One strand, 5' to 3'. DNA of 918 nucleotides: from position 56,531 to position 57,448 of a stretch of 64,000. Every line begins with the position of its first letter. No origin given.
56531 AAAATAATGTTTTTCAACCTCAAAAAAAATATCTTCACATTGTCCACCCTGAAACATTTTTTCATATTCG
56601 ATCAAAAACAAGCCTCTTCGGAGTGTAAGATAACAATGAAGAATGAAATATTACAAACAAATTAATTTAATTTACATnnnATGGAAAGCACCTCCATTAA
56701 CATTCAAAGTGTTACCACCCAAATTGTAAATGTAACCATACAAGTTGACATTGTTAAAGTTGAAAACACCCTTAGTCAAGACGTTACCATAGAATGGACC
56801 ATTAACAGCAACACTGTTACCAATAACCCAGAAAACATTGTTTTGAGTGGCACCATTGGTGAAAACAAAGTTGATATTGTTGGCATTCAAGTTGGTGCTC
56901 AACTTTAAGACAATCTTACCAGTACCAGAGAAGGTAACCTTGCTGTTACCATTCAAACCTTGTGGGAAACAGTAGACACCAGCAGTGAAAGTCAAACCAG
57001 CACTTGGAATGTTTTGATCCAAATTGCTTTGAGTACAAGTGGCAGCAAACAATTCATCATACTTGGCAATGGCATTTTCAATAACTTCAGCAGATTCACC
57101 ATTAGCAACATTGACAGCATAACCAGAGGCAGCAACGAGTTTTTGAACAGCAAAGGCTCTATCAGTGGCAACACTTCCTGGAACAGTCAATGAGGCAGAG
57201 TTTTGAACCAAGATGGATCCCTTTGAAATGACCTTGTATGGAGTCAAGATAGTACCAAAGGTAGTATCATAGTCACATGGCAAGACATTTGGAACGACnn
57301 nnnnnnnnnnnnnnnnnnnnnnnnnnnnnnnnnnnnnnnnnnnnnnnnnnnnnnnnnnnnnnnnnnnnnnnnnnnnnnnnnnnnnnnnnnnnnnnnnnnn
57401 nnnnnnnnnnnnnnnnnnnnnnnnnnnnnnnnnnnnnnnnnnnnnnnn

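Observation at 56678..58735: Secreted protein ending in a DUF3494 ice-binding-protein-like beta-helix, a candidate horizontally acquired module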

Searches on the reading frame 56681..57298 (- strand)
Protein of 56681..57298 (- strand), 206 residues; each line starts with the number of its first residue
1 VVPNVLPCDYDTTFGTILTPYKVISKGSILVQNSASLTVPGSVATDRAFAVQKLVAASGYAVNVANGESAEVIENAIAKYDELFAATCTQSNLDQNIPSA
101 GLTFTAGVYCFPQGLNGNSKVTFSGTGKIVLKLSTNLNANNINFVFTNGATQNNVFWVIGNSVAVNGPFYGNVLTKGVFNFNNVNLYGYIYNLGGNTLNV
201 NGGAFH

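Call 6: find_homologous_proteins(query=window:56681-57298:-, max_evalue=0.01)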
Query seq(206 aa): 110 candidates shared short words with the query, none scored E <= 0.01.

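Call 9: search_solved_structures(query=window:56681-57298:-, max_evalue=10, show_alignments=2)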
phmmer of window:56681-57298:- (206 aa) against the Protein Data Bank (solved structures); distinct sequences matched with E-value up to 10: 7.
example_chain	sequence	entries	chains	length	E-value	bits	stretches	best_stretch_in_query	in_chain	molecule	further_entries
3wp9_A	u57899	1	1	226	3.2e-07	33.7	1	100-183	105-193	Ice-binding protein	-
7bwx_A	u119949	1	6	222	4.4e-06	29.9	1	98-200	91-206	Ice-binding protein isoform1a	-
7bwy_A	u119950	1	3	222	1.3e-05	28.4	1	98-200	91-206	Ice-binding protein isoform1a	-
6a8k_A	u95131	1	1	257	2e-05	27.8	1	99-180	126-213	Ice binding protein 1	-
9lhr_A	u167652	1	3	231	0.007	19.5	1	97-175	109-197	DUF3494 domain-containing protein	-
4nuh_A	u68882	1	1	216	0.2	14.8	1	46-176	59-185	ice-binding protein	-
2dj6_A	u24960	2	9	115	0.41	13.7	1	121-165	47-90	hypothetical protein PH0634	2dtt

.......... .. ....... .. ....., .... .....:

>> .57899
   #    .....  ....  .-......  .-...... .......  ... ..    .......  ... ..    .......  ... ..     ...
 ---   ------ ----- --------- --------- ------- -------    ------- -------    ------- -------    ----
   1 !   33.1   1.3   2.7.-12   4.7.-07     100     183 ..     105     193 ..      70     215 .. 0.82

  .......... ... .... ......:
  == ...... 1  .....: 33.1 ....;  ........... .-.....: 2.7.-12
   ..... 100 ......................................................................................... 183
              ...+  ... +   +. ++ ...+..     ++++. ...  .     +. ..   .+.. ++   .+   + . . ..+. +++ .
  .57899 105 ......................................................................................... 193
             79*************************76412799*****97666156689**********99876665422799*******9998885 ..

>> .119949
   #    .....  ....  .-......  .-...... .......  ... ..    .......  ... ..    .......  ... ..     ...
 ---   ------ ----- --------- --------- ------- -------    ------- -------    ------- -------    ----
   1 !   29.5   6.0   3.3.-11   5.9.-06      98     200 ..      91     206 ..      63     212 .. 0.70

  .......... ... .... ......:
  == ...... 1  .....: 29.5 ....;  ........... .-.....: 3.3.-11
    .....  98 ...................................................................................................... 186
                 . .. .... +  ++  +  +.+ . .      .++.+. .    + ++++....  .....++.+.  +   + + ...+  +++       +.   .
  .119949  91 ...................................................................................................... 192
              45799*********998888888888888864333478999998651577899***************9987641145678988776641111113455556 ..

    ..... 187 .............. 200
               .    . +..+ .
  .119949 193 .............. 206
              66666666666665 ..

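Call 18: search_protein_representatives(protein=window:56681-57298:-)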
Query: 206 residues. Proteins with E-value up to 0.001 (for the whole library): 118; up to 1e-10: 14; up to 1e-30: 4. The best 118 are listed.
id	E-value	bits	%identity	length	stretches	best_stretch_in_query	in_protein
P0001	7.5e-126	433.9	100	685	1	1-206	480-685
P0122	3.5e-37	144.6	45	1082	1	19-205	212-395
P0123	1.6e-36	142.4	29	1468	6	25-178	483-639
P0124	5.2e-32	127.7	45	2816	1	18-205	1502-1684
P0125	1.6e-26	109.8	40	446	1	18-205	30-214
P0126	2.0e-25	106.2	40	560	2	15-122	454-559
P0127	2.5e-14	69.9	29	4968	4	57-161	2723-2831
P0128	3.9e-14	69.3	56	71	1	142-205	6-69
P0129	7.2e-14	68.5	30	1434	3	103-175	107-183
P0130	1.1e-13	67.9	34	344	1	54-197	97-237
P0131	4.6e-13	65.8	36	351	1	68-197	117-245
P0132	8.2e-12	61.8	31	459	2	76-183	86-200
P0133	2.4e-11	60.2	25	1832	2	67-175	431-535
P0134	9.2e-11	58.3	31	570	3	77-185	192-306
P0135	2.2e-10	57.1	32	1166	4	12-176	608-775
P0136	5.6e-10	55.8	31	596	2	69-176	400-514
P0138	1.9e-09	54.0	30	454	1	63-199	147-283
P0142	7.6e-09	52.1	33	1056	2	16-177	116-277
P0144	3.2e-08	50.0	26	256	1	31-188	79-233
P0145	5.3e-08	49.3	39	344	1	77-175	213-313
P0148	9.7e-08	48.5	30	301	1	22-173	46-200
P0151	7.5e-07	45.6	30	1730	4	72-196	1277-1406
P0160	2.1e-06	44.1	27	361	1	12-175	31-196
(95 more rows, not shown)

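Call 19: list_cluster_members(proteins=[P0122, P0123, P0124, P0125, P0126, P0127, P0128, P0129, P0130, P0131])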
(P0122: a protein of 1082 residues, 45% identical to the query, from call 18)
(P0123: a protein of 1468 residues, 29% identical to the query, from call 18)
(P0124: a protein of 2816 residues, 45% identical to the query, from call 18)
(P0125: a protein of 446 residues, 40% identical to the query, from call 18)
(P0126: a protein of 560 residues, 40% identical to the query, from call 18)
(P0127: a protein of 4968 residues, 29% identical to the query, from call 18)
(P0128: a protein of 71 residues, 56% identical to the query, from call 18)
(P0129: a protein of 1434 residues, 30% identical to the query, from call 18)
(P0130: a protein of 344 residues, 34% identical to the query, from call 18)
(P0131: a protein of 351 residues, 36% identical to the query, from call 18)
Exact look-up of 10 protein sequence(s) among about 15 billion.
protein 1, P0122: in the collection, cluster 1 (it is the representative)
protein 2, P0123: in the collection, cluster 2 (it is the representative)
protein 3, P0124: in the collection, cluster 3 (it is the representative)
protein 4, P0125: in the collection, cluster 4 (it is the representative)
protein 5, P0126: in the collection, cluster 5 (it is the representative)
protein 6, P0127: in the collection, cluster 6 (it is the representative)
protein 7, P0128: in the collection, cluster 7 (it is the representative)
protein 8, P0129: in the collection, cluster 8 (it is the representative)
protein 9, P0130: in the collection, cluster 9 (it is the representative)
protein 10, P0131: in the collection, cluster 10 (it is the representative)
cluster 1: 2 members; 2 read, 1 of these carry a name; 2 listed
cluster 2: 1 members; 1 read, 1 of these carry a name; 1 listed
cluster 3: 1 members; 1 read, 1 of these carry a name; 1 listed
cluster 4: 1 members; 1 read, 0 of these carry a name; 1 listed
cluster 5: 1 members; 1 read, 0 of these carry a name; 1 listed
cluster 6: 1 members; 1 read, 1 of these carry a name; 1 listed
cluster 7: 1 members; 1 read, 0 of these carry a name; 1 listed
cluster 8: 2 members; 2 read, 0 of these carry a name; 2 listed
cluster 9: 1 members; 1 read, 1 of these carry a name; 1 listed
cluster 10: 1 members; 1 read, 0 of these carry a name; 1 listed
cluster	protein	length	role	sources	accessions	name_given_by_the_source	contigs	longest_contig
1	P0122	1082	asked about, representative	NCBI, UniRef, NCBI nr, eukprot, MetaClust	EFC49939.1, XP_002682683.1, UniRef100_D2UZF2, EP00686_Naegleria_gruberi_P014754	predicted protein [Naegleria gruberi] | Predicted protein n=1 Tax=Naegleria gruberi TaxID=5762 RepID=D2UZF2_NAEGR | uncharacterized protein NAEGRDRAFT_61915 [Naegleria gruberi]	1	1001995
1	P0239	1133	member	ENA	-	-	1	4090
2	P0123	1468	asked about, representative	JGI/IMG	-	hypothetical protein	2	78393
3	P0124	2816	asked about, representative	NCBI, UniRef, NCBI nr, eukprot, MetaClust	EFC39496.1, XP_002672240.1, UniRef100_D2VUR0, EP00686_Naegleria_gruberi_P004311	predicted protein [Naegleria gruberi] | Predicted protein n=1 Tax=Naegleria gruberi TaxID=5762 RepID=D2VUR0_NAEGR | uncharacterized protein NAEGRDRAFT_72752 [Naegleria gruberi]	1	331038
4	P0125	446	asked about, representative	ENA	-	-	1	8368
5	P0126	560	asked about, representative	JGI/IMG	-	-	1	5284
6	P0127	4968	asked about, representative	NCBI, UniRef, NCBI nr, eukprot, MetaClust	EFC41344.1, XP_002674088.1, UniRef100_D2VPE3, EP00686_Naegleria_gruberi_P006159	predicted protein [Naegleria gruberi] | Predicted protein n=1 Tax=Naegleria gruberi TaxID=5762 RepID=D2VPE3_NAEGR | uncharacterized protein NAEGRDRAFT_51207 [Naegleria gruberi]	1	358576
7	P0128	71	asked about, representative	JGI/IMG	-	-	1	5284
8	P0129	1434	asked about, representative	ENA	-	-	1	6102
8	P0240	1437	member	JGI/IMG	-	-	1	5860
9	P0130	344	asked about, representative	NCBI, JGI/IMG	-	hypothetical protein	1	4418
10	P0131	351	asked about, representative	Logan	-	-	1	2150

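Call 20: search_protein_families(library=pfam, proteins=[P0122, P0123, P0124, P0125, P0126, P0129, P0130, P0131], max_evalue=0.001)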
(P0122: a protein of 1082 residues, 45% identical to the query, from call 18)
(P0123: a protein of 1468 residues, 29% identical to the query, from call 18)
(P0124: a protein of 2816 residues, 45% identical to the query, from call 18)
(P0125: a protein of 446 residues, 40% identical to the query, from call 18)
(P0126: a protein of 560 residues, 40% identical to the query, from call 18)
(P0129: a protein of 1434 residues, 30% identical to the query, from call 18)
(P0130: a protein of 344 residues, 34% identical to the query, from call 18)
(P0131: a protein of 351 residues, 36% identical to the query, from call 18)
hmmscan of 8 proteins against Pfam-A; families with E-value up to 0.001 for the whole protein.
P0122 (1082 aa): 6 families
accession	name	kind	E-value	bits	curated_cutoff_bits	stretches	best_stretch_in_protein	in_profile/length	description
PF02010.21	REJ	-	6.6e-49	167.2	25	2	755-1077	58-408/452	REJ domain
PF25024.1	EGF_TEN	-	4.3e-13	49.8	65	1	3-132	68-204/234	Teneurin EGF domain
PF07974.19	EGF_2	-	1.8e-10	41.4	22.1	1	90-116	5-32/32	EGF-like domain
PF23106.1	EGF_Teneurin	-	1.4e-09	38.3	24.3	2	39-66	3-29/30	Teneurin-like EGF domain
PF22352.2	K319L-like_PKD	-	9.8e-06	25.9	27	0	722-772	29-82/84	K319L-like, PKD domain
PF11999.13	Ice_binding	-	0.00021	21.4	28.7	1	266-378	68-191/208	Ice-binding-like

P0123 (1468 aa): 3 families
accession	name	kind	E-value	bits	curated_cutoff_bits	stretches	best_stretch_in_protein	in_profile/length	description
PF11999.13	Ice_binding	-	1.4e-280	923.7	28.7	6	475-664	1-206/208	Ice-binding-like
PF24247.1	DUF7450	-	1.9e-08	34.6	27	1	1357-1460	55-151/151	Repeat of unknown function (DUF7450)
PF20963.2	Acanthaporin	-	4.9e-05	23.8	27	0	784-801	14-31/61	Acanthaporin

P0124 (2816 aa): 6 families
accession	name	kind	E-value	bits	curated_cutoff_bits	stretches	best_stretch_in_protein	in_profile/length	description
PF17963.7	Big_9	-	1.8e-101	333.7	23.6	10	247-330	1-82/89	Bacterial Ig domain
PF17803.7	Cadherin_4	-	1e-82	273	25.1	10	241-301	5-68/71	Bacterial cadherin-like domain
PF17892.7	Cadherin_5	-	2.9e-57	191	26.5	7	1848-1942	2-97/98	Cadherin-like domain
PF00092.34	VWA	-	5.8e-20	72.7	23.8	1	2267-2381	1-116/174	von Willebrand factor type A domain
PF13519.12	VWA_2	-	4.8e-09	37.2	27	1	2268-2378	1-106/107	von Willebrand factor type A domain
PF16184.11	Cadherin_3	-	1.4e-06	28.7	25.5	0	344-437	4-95/106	Cadherin-like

P0125 (446 aa): 0 families

P0126 (560 aa): 1 family
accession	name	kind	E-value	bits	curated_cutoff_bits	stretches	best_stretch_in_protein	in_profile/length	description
PF00082.27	Peptidase_S8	-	4.9e-33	115.1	21.8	1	4-270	74-278/288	Subtilase family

P0129 (1434 aa): 1 family
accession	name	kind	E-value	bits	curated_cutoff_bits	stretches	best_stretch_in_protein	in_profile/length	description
PF11999.13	Ice_binding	-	3.4e-30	105.7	28.7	3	19-184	13-178/208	Ice-binding-like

P0130 (344 aa): 1 family
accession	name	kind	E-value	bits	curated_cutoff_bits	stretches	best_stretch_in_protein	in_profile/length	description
PF11999.13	Ice_binding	-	4.1e-16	59.7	28.7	1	100-244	57-207/208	Ice-binding-like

P0131 (351 aa): 1 family
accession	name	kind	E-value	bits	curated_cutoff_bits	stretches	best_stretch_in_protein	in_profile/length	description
PF11999.13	Ice_binding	-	8.1e-13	48.9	28.7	1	88-252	42-207/208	Ice-binding-like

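Call 26: find_homologous_proteins(query=A1, max_evalue=0.001)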
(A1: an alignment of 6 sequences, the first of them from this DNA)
Query A1 (6 sequences) (191 aa, profile of the alignment): 40 proteins with E <= 0.001 among 2682 candidates.
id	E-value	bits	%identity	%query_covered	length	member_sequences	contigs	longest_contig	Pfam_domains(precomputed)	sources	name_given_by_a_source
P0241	1.1e-14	73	41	47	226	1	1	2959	PF11999.14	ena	-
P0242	7.0e-12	63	29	59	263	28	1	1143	PF11999.14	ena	-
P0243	1.3e-11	63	30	71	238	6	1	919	PF11999.14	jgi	-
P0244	3.2e-11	61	33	55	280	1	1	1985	PF11999.14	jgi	jgi:Ice-binding-like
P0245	8.8e-11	60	30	55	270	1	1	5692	PF11999.14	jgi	jgi:Ice-binding-like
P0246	3.3e-10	58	35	55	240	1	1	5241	PF11999.14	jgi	jgi:Ice-binding-like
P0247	5.6e-10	57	28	82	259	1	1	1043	PF11999.14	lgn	-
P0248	6.5e-10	57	29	62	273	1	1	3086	PF11999.14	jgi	jgi:hypothetical protein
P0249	3.2e-9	55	27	60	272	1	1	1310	PF11999.14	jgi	jgi:hypothetical protein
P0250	6.3e-9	54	33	58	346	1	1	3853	PF11999.14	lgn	-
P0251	8.5e-9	53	32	69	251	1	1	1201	PF11999.14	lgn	-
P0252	1.2e-8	53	27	61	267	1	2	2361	PF11999.14,PF18203.7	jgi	jgi:hypothetical protein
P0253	1.2e-8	53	25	59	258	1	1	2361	PF11999.14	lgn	-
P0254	2.4e-8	52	28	71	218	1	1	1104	PF11999.14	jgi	jgi:Ice-binding-like/IPTL-CTERM motif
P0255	2.9e-8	52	26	60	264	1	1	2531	PF11999.14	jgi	jgi:Ice-binding-like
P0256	9.6e-8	50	33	39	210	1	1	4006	PF11999.14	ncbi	ncbi:MAG: ice-binding family protein, partial [Acidimicrobiales bacterium]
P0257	1.1e-7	50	36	39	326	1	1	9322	PF11999.14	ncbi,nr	ncbi:MAG TPA: ice-binding family protein [Candidatus Limnocylindria bacterium]|nr:ice-binding family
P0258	1.7e-7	49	26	56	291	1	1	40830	PF11999.14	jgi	jgi:hypothetical protein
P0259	3.4e-7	48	30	50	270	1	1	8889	PF11999.14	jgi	jgi:ice-binding like protein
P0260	7.3e-7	47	26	81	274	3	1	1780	PF11999.14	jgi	jgi:type VI secretion system secreted protein VgrG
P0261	1.1e-6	47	30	50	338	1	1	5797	PF11999.14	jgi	-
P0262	1.4e-6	46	30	57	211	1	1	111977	PF11999.14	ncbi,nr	ncbi:MAG: ice-binding family protein [Dehalococcoidia bacterium]|nr:ice-binding family protein [Deha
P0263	2.2e-6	46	29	65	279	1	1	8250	PF11999.14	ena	-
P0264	3.0e-6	45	34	59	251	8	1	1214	PF11999.14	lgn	-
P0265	8.8e-6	44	28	59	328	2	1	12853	PF11999.14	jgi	-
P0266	9.5e-6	43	28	50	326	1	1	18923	PF11999.14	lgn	-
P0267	1.2e-5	43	27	68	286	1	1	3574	PF11999.14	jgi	jgi:hypothetical protein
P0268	2.0e-5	42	34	59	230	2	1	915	PF11999.14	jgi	-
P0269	2.7e-5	42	25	64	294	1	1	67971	PF11999.14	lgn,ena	-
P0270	4.0e-5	41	30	42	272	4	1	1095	PF11999.14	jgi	jgi:hypothetical protein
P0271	6.2e-5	41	28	54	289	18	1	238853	PF11999.14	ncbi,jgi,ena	jgi:hypothetical protein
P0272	6.7e-5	41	25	64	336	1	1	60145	PF11999.14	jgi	jgi:type VI secretion system secreted protein VgrG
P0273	7.0e-5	41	29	52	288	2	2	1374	PF11999.14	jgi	jgi:type VI secretion system secreted protein VgrG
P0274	1.0e-4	40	35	51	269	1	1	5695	PF11999.14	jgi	jgi:Ice-binding-like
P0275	1.9e-4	39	28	43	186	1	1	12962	PF11999.14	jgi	-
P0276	3.1e-4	39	27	50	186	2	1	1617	PF11999.14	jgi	jgi:type VI secretion system secreted protein VgrG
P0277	4.3e-4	38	29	55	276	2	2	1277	PF11999.14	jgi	jgi:hypothetical protein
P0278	5.7e-4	38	25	61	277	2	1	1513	PF11999.14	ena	-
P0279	6.9e-4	37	30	65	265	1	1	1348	PF11999.14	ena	-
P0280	7.2e-4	37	26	55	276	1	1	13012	PF11999.14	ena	-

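Call 34: list_cluster_members(proteins=[P0144, P0138, P0160, P0145, P0142, P0148, P0151, P0133, P0135, P0136])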
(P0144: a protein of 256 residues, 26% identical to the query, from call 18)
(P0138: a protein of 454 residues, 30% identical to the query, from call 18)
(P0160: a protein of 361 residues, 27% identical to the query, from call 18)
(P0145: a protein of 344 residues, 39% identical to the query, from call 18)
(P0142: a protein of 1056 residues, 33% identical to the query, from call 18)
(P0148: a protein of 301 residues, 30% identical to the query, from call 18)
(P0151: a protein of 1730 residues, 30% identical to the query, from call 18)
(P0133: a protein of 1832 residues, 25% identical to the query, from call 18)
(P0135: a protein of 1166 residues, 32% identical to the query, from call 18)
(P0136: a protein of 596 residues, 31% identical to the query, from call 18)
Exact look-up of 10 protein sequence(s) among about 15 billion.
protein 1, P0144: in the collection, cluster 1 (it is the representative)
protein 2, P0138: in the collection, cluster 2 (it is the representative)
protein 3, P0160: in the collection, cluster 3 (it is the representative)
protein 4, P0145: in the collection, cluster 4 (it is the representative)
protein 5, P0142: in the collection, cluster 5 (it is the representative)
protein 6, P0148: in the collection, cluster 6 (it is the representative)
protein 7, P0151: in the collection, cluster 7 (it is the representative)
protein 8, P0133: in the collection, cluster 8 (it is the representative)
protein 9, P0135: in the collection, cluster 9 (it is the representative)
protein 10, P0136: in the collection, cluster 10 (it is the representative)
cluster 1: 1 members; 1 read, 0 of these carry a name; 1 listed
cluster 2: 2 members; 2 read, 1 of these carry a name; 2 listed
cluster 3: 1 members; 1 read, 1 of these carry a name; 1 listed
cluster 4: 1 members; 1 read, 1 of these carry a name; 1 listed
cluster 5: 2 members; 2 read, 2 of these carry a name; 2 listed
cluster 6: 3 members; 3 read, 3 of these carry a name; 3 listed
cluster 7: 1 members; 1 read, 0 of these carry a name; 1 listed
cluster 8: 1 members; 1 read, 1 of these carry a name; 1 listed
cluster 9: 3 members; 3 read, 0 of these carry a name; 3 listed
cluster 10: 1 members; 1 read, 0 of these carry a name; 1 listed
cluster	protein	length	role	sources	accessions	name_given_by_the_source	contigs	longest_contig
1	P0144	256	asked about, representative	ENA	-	-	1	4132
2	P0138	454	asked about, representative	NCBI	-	-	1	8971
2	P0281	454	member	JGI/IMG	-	hypothetical protein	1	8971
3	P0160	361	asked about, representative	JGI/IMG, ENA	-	hypothetical protein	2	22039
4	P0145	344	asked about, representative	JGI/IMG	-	hypothetical protein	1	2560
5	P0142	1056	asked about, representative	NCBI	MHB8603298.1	MAG: ice-binding family protein, partial [Nitrosotalea sp.]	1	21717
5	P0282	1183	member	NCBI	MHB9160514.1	MAG: ice-binding family protein, partial [Nitrosotalea sp.]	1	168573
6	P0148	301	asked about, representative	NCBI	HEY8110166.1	MAG TPA: ice-binding family protein [Candidatus Nitrosotenuis sp.]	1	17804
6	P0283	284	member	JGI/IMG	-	hypothetical protein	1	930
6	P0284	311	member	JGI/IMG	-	hypothetical protein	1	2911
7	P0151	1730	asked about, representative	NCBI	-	-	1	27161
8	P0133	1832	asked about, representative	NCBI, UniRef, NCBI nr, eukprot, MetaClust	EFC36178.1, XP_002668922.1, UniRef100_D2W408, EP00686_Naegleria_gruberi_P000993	predicted protein [Naegleria gruberi] | Predicted protein n=1 Tax=Naegleria gruberi TaxID=5762 RepID=D2W408_NAEGR | uncharacterized protein NAEGRDRAFT_76139 [Naegleria gruberi]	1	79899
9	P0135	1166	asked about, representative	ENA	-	-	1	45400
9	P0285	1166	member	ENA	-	-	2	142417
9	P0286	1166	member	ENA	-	-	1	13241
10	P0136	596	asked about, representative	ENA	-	-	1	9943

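Call 39: predict_structure(alignment_id=A3)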
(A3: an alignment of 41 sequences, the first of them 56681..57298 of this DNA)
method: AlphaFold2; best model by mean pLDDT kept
length: 206 residues; sequences in the alignment: 41
mean_pLDDT: 83.9   pTM: 0.84
mean pLDDT of the five models: 83.9, 83.6, 82.8, 82.7, 81.9
residues with pLDDT >= 90: 97; 70-90: 77; 50-70: 22; < 50: 10
segments of 3 or more residues with pLDDT < 50: 1-10
pLDDT, mean of each block of 10 residues (from residue 1): 39 64 85 72 78 64 80 92 96 86 95 90 95 95 93 94 93 93 89 88 82
secondary structure, 60 per line:
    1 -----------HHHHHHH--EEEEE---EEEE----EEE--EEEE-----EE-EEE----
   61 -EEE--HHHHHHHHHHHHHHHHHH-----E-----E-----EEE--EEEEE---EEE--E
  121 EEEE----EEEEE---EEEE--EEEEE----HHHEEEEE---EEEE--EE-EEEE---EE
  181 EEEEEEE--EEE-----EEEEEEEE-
elements in order: H12-18 E21-25 E29-32 E37-39 E42-45 E54-56 E62-64 H67-84 E102-104 E107-111 E115-117 E120-124 E129-133 E137-140 E143-147 E155-159 E163-166 E172-175 E179-187 E190-192 E198-205
